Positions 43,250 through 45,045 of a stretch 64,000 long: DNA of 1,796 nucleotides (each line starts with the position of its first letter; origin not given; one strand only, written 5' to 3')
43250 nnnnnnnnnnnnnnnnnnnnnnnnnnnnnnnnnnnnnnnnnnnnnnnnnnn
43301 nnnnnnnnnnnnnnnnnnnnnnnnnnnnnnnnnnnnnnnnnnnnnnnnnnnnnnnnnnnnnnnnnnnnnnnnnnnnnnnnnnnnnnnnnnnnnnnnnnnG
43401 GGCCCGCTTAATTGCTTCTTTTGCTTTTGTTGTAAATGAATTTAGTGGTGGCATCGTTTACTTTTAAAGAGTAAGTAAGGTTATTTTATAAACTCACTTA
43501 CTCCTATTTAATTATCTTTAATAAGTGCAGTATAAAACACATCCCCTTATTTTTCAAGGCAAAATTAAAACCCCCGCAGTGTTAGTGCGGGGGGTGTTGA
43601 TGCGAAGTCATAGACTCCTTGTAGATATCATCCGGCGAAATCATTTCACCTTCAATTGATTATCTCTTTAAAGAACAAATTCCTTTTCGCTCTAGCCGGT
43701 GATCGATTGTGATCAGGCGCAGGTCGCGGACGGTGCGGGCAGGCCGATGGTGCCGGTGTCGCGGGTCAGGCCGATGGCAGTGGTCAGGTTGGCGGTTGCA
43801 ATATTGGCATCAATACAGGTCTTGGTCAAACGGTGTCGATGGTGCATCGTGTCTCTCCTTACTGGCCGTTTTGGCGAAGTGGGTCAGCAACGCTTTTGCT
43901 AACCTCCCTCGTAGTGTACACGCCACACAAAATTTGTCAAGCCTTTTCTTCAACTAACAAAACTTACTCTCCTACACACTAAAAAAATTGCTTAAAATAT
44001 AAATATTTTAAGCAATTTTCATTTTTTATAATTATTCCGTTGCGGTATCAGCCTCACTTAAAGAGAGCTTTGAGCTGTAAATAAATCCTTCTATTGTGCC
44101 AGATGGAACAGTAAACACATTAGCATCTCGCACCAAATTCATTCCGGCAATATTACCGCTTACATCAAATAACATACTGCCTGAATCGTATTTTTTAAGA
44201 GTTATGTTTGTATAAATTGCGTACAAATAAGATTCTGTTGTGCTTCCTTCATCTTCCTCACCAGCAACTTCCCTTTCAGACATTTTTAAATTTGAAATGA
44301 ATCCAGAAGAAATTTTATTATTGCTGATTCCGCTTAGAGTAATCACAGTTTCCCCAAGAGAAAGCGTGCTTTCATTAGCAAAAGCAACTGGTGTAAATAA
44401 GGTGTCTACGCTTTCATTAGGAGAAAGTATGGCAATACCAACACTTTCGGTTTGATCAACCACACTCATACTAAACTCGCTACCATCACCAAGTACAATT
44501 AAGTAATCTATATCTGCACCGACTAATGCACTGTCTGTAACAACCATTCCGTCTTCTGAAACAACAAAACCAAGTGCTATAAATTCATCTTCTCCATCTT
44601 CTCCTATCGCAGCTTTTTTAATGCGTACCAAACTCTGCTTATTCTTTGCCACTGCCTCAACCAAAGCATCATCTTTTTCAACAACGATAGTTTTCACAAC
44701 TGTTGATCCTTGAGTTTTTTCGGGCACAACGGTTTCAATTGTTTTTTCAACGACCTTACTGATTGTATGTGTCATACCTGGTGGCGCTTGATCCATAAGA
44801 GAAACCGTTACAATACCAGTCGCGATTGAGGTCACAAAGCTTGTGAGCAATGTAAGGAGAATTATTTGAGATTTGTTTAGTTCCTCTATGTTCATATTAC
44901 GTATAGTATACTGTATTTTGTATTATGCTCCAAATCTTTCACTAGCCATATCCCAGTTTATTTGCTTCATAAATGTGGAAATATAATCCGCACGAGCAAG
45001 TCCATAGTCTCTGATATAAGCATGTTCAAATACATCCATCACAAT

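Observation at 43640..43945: GC-rich island (locus A) encoding a 44-aa Ala/Thr/Ile/Gly-rich ORF with consensus promoter, strong SD and its own terminator, just upstream of clpB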

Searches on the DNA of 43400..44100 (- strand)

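Call 5: search_rna_families(source=window, start=43400, end=44100, threshold=evalue, max_evalue=10, show_alignments=4)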
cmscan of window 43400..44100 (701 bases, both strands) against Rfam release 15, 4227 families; matches with E-value up to 10: 9.
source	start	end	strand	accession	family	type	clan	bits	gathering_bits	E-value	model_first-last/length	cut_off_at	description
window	43868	44032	-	RF01432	snoR143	Gene; snRNA; snoRNA; HACA-box;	-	22.2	50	0.12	1-169/169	no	small nucleolar RNA snoR143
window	43483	43599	+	RF01820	RsaE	Gene; sRNA;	-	17.8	79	2.5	1-112/112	no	RNA Staph. aureus E (RoxS)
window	43563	43657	-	RF00281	SNORD47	Gene; snRNA; snoRNA; CD-box;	-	15.2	50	9.7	1-77/77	no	Small nucleolar RNA SNORD47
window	43489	43598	+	RF00514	His_leader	Cis-reg; leader;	-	14.8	49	9.9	1-126/126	no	Histidine operon leader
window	43984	44019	+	RF01494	rliD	Gene; antisense;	-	14.7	50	0.13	281-316/327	no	Listeria sRNA rliD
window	43456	43598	+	RF00512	Leu_leader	Cis-reg; leader;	-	13.7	50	6.4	1-148/148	no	Leucine operon leader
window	43442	43477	+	RF02914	DUF805b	Cis-reg;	CL00115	10.9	35.6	5.7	1-35/35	no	DUF805b RNA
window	44057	44087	-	RF02126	GHRLOS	Gene; lncRNA;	-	10.2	48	9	45-70/70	no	Ghrelin opposite strand RNA conserved region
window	43983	44020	-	RF01494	rliD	Gene; antisense;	-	9.7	50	4.7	280-317/327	no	Listeria sRNA rliD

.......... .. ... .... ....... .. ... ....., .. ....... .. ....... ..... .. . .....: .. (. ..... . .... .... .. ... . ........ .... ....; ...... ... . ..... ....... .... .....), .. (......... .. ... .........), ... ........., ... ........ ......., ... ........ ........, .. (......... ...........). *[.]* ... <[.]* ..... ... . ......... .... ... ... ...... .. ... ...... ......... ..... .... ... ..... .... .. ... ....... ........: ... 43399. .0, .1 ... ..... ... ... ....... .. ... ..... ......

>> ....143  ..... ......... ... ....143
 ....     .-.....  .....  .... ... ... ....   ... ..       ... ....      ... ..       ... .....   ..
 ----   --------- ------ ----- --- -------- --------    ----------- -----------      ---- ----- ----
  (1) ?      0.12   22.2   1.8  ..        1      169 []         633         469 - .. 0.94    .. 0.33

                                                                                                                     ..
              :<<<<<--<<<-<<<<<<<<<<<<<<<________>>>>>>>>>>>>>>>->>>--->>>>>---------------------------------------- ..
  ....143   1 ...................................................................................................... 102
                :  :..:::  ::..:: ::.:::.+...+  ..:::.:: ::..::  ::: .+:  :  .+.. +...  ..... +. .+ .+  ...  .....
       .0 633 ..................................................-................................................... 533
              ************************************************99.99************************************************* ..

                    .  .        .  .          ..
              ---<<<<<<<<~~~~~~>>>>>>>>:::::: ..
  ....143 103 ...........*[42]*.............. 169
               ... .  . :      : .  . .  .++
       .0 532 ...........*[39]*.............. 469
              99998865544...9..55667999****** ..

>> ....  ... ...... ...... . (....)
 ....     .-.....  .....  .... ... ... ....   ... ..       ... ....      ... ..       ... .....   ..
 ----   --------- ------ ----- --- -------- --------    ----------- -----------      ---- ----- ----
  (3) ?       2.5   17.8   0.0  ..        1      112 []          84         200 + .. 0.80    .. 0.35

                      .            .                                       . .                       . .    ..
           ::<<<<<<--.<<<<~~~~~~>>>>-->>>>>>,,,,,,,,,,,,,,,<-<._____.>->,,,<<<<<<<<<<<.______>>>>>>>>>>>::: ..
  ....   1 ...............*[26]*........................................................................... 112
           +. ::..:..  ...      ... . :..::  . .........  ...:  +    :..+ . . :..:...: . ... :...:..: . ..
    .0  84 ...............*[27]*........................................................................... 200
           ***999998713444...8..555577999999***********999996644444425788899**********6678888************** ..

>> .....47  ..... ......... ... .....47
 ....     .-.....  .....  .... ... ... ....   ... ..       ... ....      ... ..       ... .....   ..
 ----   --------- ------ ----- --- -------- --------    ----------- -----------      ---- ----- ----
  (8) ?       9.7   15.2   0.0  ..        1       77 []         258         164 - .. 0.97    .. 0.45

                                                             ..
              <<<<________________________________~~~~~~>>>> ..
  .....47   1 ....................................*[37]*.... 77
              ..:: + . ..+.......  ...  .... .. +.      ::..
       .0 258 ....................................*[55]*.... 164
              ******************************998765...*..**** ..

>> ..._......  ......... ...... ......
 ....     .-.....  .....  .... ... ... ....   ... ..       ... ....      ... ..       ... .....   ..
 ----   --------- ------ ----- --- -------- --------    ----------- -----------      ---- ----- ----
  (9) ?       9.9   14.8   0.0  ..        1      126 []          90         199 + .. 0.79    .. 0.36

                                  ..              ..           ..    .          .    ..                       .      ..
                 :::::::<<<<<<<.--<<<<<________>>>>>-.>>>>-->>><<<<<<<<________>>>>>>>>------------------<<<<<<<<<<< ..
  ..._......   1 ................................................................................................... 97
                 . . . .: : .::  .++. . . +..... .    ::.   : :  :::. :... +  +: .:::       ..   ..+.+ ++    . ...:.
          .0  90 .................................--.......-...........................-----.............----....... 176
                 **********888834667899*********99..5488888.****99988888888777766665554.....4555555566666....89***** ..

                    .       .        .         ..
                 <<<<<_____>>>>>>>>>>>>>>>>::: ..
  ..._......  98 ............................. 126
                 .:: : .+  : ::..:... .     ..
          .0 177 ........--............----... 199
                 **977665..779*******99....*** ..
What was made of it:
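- No Rfam leader family matches (call 5).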

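Call 41: search_dna_similar(query=window:43560-43950:-, collection=phages, mode=distant, max_evalue=1, max_rows=10)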
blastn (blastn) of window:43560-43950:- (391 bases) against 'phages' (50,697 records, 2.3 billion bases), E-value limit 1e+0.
Records with a match: 5; places in all: 5; records where one place covers at least 80% of the query: 0.
Best place of each record, by identity: 90-95% 5.
By first word of the organism name: Gordonia 4; Pseudomonas 1.
By host as written in the record: Gordonia terrae 3612 4; Pseudomonas sp. 1.
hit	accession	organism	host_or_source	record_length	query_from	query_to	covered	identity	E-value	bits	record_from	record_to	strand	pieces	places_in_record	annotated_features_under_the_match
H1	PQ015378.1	Pseudomonas phage RVTF4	Pseudomonas sp.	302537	158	188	8%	90.3%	1e-1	44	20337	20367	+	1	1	SPFH domain protein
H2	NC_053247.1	Gordonia Phage Zitch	Gordonia terrae 3612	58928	186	213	7%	92.9%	1e-1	43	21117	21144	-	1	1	31: tail completion or Neck1 protein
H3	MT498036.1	Gordonia Phage Zitch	Gordonia terrae 3612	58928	186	213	7%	92.9%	1e-1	43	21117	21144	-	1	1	31: hypothetical protein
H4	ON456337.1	Gordonia Phage Sampson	Gordonia terrae 3612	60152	186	213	7%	92.9%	1e-1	43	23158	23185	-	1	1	30: minor capsid protein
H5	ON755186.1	Gordonia phage APunk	Gordonia terrae 3612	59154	186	213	7%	92.9%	1e-1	43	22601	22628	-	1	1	31: hypothetical protein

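Call 42: search_dna_similar(query=window:43560-43950:-, collection=plasmids, mode=distant, max_evalue=1, max_rows=10)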
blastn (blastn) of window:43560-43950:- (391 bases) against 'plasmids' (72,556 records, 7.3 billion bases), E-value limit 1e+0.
Records with a match: 46; places in all: 72; records where one place covers at least 80% of the query: 0.
Best place of each record, by identity: 90-95% 3; 80-90% 42; 60-80% 1.
By first word of the organism name: Ralstonia 32; Streptomyces 6; Rhodococcus 2; Nonomuraea 1; Micromonospora 1; Rhizobium 1; Shinella 1; Escherichia 1; Embleya 1.
By predicted mobility (MOB-suite, as given by PLSDB): non-mobilizable 33; mobilizable 11; conjugative 2.
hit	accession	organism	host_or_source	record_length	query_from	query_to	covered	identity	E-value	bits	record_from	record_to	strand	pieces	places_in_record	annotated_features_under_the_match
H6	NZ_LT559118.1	Nonomuraea gerenzanensis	-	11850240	163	218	14%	80.4%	3e-2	47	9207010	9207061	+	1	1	none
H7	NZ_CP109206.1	Streptomyces anthocyanicus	-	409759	185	238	14%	78.2%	3e-1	43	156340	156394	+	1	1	hypothetical protein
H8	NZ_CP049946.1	Streptomyces koyangensis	cell culture,Deep sea sediment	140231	190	234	12%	82.6%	1e-1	45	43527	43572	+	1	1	type I polyketide synthase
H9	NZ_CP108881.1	Micromonospora sp. NBC_00821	-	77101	187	231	12%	82.6%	1e-1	45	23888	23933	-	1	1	hypothetical protein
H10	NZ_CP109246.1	Streptomyces albidoflavus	-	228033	190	234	12%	82.6%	1e-1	45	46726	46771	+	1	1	type I polyketide synthase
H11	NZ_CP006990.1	Rhizobium etli bv. mimosae str. IE4771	Phaseolus vulgaris,whole organism,nodule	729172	155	198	11%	82.2%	3e-1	43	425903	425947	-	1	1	aldehyde dehydrogenase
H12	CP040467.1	Streptomyces albidoflavus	Lolium arundinaceum,seeds,seed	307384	184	225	11%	86.0%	1e-1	45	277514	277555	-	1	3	SDR family NAD(P)-dependent oxidoreductase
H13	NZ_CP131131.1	Shinella zoogloeoides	isolate,Activated charcoal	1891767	173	215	11%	81.4%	3e-1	43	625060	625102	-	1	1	none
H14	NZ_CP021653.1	Ralstonia solanacearum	Solanum lycopersicum,Tomato with ...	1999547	186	225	10%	85.4%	3e-1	43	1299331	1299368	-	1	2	none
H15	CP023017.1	Ralstonia solanacearum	Solanum tuberosum,single cell,Potato ...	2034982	186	225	10%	85.4%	3e-1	43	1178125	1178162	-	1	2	tartrate dehydrogenase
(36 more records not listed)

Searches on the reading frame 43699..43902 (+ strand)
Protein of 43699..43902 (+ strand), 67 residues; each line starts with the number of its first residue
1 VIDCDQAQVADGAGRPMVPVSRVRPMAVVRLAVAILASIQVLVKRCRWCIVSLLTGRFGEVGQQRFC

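Call 93: search_protein_families(library=pfam, proteins=[window:43699-43902:+], max_evalue=1)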
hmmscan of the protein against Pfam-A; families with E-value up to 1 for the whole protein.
window:43699-43902:+ (67 aa): 1 family
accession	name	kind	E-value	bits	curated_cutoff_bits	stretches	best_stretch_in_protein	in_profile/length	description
PF06380.16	DUF1072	-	0.044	14.1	25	1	27-53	8-34/39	Protein of unknown function (DUF1072)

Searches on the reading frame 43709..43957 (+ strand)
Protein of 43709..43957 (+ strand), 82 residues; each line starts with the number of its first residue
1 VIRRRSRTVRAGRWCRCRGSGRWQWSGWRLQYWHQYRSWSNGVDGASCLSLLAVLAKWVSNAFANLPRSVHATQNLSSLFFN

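Call 93: search_protein_families(library=pfam, proteins=[window:43709-43957:+], max_evalue=1)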
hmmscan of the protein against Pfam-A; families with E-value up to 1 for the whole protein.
window:43709-43957:+ (82 aa): 0 families

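Call 94: search_protein_families(library=ncbifam, proteins=[window:43709-43957:+], max_evalue=1)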
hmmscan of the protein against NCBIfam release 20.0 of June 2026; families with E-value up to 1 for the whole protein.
window:43709-43957:+ (82 aa): 0 families
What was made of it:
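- On Bacteriocin or RiPP precursor: There are no Pfam or NCBIfam hits (calls 93, 94).
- Tried and rejected: Pfam and NCBIfam found nothing (calls 93, 94).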

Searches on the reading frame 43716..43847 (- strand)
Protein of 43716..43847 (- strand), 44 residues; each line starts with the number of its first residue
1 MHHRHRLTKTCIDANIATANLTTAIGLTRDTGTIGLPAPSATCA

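Call 36: find_homologous_proteins(query=window:43716-43847:-, max_evalue=10)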
Query seq(44 aa) (44 aa): 1 proteins with E <= 10 among 1 candidates.
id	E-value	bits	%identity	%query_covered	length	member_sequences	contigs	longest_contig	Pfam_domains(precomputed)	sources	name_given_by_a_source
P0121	2.7e-21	90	100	100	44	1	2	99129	-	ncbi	ncbi:hypothetical protein ACFLY0_02090 [Patescibacteria group bacterium]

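Call 77: search_protein_representatives(protein=window:43716-43847:-)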
Query: 44 residues. Proteins with E-value up to 0.001 (for the whole library): 1; up to 1e-10: 1; up to 1e-30: 0. The best 1 are listed.
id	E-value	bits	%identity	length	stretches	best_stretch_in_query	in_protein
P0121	8.5e-22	90.1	100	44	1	1-44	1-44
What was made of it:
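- The peptide is an orphan (calls 36, 77). It has no homologues (calls 36, 77).
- Tried and rejected: The word-index search and the exhaustive HMMER search both found only the peptide itself (calls 36, 77).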

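Call 93: search_protein_families(library=pfam, proteins=[window:43716-43847:-], max_evalue=1)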
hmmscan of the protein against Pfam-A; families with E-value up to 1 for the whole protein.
seq(44 aa): 0 families

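Call 94: search_protein_families(library=ncbifam, proteins=[window:43716-43847:-], max_evalue=1)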
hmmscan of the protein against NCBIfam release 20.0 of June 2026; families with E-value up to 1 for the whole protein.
seq(44 aa): 0 families
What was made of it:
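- The A peptide has no homologue in 5.8 billion clusters or 1.84 billion representatives (calls 36, 77), and no Pfam or NCBIfam hit (calls 93, 94).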

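Call 103: predict_structure(protein=window:43716-43847:-)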
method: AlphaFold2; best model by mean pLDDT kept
length: 44 residues; sequences in the alignment: 1
mean_pLDDT: 65.7   pTM: 0.40
mean pLDDT of the five models: 65.7, 60.8, 59.0, 58.1, 56.2
residues with pLDDT >= 90: 0; 70-90: 16; 50-70: 27; < 50: 1
segments of 3 or more residues with pLDDT < 50: none
pLDDT, mean of each block of 10 residues (from residue 1): 63 78 65 59 59
secondary structure, 60 per line:
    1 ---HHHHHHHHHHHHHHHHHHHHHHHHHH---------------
elements in order: H4-29
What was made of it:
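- On Type I toxin-antitoxin system: The single-sequence AlphaFold model has low confidence (pLDDT 66, call 103).
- AlphaFold gives only a low-confidence helix (pLDDT 66, call 103).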

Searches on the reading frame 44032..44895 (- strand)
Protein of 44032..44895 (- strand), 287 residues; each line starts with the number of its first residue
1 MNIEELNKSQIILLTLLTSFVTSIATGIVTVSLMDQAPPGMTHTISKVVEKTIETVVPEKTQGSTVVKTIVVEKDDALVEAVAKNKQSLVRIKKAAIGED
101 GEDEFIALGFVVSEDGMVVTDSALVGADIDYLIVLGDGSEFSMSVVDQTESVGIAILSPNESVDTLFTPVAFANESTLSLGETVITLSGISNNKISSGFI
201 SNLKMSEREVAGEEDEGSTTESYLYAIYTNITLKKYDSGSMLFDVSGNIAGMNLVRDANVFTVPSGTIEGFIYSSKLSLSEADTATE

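Call 13: search_protein_families(library=pfam, proteins=[window:44032-44895:-])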
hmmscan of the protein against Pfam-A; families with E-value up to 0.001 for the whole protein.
window:44032-44895:- (287 aa): 1 family
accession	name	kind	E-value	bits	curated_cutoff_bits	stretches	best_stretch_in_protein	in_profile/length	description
PF13365.12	Trypsin_2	-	4e-10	41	27.6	1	109-252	3-144/144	Trypsin-like peptidase domain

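Call 28: find_homologous_proteins(query=window:44032-44895:-, max_evalue=1e-20)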
Query window:44032-44895:- (287 aa): 1685 proteins with E <= 1e-20 among 3620 candidates; the best 120 are listed.
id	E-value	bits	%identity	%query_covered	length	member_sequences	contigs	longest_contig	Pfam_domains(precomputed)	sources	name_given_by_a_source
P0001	1.2e-169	580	100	100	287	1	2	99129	PF13365.13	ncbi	ncbi:serine protease [Patescibacteria group bacterium]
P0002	1.9e-105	370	69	95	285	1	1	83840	PF13365.13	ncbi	ncbi:trypsin-like peptidase domain-containing protein [Patescibacteria group bacterium]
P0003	1.9e-100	354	66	95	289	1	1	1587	PF13365.13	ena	-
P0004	7.8e-89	316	60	93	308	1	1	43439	PF13365.13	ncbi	-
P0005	2.1e-64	236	48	95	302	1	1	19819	PF13365.13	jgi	-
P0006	1.1e-62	230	47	100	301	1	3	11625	PF13365.13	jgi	-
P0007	2.7e-61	226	47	93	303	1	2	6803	PF13365.13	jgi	-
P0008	3.3e-61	225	48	95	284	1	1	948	PF13365.13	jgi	-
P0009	1.7e-59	220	47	95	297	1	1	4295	PF13365.13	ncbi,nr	ncbi:MAG: S1C family serine protease [Patescibacteria group bacterium]|nr:S1C family serine protease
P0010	2.8e-58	216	47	95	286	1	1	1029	PF13365.13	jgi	-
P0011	3.4e-58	215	48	95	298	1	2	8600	PF13365.13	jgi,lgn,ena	-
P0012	2.6e-57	212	47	95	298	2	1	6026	PF13365.13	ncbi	-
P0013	5.8e-57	211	45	96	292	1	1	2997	PF13365.13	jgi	-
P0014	1.6e-56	210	44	99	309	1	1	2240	PF13365.13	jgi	-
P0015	5.4e-56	208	43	95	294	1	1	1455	PF13365.13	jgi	-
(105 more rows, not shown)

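Call 29: find_encoding_contigs(protein=P0001, flank=4000, max_places=4)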
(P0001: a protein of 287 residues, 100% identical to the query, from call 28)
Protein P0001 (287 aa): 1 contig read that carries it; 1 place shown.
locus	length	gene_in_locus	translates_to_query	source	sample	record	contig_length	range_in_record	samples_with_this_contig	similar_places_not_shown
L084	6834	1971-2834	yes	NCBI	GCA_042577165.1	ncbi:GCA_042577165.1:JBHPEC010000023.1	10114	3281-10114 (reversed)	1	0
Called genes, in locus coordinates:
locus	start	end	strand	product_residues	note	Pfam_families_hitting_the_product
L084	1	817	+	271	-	PF00266:Aminotran_5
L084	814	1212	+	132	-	PF02452:PemK_toxin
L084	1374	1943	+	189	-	PF02777:Sod_Fe_C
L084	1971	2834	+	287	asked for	PF13365:Trypsin_2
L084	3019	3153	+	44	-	-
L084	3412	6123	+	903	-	PF02861:Clp_N, PF23569:NBD_SMAX1, PF00004:AAA, PF17871:AAA_lid_9, PF00004:AAA, PF07724:AAA_2, PF07728:AAA_5, PF10431:ClpB_D2-small, +8 more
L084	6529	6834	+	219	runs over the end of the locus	PF03167:UDG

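Call 30: find_encoding_contigs(protein=P0002, flank=6000, max_places=4)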
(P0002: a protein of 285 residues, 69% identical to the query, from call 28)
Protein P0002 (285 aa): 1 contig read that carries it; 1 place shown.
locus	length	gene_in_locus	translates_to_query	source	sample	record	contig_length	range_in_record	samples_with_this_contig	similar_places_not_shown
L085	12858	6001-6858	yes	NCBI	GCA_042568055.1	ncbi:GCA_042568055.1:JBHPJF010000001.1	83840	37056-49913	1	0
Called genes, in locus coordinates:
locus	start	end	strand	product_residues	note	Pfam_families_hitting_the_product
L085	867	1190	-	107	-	PF02033:RBFA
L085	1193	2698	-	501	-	PF00009:GTP_EFTU, PF00071:Ras (weak), PF01926:MMR_HSR1, PF02421:FeoB_N (faint), PF08477:Roc (weak), PF22042:EF-G_D2, PF11987:IF-2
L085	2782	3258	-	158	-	PF14584:DUF4446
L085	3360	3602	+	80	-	-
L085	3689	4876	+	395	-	PF00266:Aminotran_5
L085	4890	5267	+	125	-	-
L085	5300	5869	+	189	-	PF02777:Sod_Fe_C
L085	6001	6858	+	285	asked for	PF13365:Trypsin_2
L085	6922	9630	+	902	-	PF02861:Clp_N, PF23569:NBD_SMAX1, PF00004:AAA, PF17871:AAA_lid_9, PF00004:AAA, PF07724:AAA_2, PF07728:AAA_5, PF10431:ClpB_D2-small, +7 more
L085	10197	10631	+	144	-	-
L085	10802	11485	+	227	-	PF03167:UDG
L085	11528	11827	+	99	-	PF01047:MarR (weak), PF13412:HTH_24 (weak), PF04703:FaeA (weak)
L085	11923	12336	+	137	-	-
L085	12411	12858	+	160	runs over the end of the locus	PF04214:DUF411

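Call 31: find_encoding_contigs(protein=P0004, flank=6000, max_places=4)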
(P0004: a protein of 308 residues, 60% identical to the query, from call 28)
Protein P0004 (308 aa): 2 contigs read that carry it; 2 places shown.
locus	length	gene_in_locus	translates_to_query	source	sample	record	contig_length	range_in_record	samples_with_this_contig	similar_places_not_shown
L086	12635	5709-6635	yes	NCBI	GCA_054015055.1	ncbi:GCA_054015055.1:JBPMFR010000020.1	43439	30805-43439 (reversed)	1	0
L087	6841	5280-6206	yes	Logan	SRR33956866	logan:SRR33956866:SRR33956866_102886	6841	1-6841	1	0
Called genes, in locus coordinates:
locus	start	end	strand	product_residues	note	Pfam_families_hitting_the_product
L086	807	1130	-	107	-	PF02033:RBFA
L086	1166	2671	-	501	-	PF00009:GTP_EFTU, PF00071:Ras (weak), PF01926:MMR_HSR1, PF08477:Roc (weak), PF22042:EF-G_D2, PF11987:IF-2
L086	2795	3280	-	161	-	PF14584:DUF4446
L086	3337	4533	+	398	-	PF00266:Aminotran_5, PF00155:Aminotran_1_2, PF01212:Beta_elim_lyase (weak)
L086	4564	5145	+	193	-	PF02777:Sod_Fe_C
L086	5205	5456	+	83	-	-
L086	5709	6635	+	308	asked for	PF13365:Trypsin_2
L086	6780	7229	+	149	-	-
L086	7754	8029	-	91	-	-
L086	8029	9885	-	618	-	PF13522:GATase_6, PF13537:GATase_7, PF12481:DUF3700 (faint), PF00733:Asn_synthase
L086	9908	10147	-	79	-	PF00462:Glutaredoxin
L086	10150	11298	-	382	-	-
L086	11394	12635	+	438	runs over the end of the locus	PF07992:Pyr_redox_2 (faint), PF00070:Pyr_redox (faint), PF00890:FAD_binding_2 (weak), PF01134:GIDA (faint), PF03486:HI0933_like, PF12831:FAD_oxidored, PF13738:Pyr_redox_3 (weak), PF22780:HI0933_like_1st, +1 more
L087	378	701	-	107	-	PF02033:RBFA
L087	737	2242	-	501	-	PF00009:GTP_EFTU, PF00071:Ras (weak), PF01926:MMR_HSR1, PF08477:Roc (weak), PF22042:EF-G_D2, PF11987:IF-2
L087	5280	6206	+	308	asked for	PF13365:Trypsin_2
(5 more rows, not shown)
